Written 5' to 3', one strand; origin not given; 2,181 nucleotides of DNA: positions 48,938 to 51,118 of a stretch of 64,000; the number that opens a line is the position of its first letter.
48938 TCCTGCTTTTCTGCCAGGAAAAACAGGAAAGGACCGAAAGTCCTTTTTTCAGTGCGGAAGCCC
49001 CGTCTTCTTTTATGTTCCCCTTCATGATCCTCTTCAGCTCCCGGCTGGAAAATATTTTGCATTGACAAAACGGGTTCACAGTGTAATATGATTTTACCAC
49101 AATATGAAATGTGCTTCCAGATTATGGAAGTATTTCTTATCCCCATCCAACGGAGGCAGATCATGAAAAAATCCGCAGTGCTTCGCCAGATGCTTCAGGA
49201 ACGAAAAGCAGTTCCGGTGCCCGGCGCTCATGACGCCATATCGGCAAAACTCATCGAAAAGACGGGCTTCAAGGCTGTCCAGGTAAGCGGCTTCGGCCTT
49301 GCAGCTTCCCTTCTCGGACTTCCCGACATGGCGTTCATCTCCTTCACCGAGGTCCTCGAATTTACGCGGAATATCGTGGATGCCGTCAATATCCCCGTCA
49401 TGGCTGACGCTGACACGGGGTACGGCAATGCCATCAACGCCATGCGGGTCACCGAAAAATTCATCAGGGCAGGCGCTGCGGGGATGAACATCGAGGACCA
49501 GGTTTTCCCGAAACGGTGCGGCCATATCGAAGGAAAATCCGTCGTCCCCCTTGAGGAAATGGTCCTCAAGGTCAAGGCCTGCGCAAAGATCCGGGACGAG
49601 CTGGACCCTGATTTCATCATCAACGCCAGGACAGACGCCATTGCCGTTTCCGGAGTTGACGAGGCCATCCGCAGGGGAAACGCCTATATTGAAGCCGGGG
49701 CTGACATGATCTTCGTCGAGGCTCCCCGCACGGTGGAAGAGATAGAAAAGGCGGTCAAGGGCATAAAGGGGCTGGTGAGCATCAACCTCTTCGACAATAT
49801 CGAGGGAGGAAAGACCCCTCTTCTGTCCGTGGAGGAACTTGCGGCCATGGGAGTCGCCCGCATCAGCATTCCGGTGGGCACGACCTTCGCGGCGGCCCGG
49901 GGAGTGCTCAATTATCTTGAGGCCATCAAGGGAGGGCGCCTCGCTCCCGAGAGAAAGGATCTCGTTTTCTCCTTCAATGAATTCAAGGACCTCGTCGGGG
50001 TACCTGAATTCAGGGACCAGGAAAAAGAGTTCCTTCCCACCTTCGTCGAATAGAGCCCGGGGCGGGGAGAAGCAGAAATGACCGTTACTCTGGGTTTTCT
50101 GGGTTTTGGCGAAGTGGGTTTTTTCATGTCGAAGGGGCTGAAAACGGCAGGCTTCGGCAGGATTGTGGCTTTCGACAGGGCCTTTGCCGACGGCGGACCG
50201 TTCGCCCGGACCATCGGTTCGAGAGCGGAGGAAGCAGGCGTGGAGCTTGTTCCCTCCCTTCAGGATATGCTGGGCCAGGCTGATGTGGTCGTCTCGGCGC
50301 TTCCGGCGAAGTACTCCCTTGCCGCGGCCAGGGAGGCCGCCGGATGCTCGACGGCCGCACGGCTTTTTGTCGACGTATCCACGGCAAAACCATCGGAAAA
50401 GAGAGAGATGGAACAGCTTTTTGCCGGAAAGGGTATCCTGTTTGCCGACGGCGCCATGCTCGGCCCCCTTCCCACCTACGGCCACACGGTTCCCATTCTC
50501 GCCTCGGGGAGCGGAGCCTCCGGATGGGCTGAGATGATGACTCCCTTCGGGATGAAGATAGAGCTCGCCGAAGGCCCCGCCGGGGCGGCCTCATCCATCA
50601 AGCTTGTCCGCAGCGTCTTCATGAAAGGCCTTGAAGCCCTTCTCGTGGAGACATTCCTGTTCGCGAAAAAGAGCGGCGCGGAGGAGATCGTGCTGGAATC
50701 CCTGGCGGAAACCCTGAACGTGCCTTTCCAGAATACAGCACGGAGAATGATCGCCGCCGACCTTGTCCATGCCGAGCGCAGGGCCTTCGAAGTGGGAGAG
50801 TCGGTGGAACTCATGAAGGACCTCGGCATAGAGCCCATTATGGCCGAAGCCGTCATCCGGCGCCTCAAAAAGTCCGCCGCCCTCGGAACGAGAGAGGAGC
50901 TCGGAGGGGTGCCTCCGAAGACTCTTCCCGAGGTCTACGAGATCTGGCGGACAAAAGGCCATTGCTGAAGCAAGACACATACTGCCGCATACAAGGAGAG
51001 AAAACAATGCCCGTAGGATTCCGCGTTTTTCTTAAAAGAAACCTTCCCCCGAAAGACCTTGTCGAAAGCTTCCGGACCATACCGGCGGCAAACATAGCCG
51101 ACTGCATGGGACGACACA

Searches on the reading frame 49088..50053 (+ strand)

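Call 17: search_protein_families(library=pfam, proteins=[window:49088-50053:+], max_evalue=0.001)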
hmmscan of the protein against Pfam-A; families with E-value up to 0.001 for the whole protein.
window:49088-50053:+ (321 aa): 2 families
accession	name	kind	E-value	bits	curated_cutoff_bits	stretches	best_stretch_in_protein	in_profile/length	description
PF13714.12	PEP_mutase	-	1.7e-58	198.4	31.5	1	32-280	1-239/240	Phosphoenolpyruvate phosphomutase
PF00463.27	ICL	-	3e-18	66.1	26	1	102-203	150-252/526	Isocitrate lyase family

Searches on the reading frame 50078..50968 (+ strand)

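Call 17: search_protein_families(library=pfam, proteins=[window:50078-50968:+], max_evalue=0.001)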
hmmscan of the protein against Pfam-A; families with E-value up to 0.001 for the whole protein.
window:50078-50968:+ (296 aa): 5 families
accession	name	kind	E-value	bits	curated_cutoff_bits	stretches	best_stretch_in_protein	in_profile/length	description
PF09130.16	DUF1932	-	9.3e-12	45.1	25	1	196-264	1-68/70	Domain of unknown function (DUF1932)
PF03446.21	NAD_binding_2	-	5.1e-06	27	21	1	5-124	2-116/161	NAD binding domain of 6-phosphogluconate dehydrogenase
PF02826.25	2-Hacid_dh_C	-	1.2e-05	25.2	25.1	0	4-78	38-102/178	D-isomer specific 2-hydroxyacid dehydrogenase, NAD binding domain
PF03807.23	F420_oxidored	-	6.3e-05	23.9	21.6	1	5-101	2-92/94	NADP oxidoreductase coenzyme F420-dependent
PF01488.26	Shikimate_DH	-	0.00022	21.8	24.3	1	7-102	17-113/138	Shikimate / quinate 5-dehydrogenase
